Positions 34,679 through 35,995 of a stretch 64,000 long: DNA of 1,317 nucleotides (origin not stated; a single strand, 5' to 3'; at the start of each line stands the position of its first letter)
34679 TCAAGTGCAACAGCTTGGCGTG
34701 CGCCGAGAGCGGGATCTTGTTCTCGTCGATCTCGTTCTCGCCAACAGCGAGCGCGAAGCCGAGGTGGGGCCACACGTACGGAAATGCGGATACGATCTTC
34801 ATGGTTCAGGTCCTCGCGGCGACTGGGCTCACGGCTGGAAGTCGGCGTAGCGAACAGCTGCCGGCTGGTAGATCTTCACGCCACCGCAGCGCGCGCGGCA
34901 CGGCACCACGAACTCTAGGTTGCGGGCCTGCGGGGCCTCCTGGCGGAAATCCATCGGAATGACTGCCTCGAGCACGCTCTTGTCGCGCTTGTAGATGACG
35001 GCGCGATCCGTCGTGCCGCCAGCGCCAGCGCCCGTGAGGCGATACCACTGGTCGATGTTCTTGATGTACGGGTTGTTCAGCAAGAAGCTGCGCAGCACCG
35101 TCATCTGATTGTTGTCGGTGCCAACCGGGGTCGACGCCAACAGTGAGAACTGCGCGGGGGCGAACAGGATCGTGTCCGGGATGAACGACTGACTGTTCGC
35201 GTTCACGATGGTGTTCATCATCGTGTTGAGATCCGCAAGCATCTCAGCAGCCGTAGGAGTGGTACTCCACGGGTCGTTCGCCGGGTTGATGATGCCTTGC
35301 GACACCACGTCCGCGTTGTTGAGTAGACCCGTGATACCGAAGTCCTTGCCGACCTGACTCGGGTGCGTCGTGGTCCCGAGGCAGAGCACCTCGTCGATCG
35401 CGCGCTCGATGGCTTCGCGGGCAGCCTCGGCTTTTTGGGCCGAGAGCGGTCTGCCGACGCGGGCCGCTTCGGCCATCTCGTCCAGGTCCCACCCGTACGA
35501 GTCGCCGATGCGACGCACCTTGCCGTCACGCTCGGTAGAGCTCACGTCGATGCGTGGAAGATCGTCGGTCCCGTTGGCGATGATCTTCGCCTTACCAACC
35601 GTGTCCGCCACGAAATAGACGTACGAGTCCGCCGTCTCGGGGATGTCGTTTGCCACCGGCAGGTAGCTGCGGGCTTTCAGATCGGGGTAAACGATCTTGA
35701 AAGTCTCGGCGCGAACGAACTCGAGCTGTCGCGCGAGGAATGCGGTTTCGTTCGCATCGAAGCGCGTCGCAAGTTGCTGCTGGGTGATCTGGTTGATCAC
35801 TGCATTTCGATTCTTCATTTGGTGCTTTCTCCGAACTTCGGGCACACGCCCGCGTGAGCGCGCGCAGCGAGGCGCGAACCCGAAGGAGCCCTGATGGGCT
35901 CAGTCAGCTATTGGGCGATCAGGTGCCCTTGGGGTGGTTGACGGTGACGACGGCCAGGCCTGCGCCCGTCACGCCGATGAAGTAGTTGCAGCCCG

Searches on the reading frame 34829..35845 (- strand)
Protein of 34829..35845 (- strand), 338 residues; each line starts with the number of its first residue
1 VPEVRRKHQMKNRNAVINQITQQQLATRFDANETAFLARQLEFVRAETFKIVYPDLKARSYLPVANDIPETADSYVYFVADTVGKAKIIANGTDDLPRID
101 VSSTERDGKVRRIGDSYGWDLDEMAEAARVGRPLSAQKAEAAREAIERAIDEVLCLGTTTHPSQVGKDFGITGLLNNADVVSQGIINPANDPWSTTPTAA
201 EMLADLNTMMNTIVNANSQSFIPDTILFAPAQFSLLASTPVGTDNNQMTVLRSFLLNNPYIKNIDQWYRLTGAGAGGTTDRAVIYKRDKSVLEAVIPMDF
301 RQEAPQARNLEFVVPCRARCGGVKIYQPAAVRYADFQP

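Call 19: search_protein_families(library=pfam, proteins=[window:34829-35845:-], max_evalue=0.001)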
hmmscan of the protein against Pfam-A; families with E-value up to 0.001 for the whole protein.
window:34829-35845:- (338 aa): 1 family
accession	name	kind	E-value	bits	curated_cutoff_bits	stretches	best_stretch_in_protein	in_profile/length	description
PF09950.15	Major_capside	-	2.8e-58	197.6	26.8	1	84-335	1-249/251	Major capsid protein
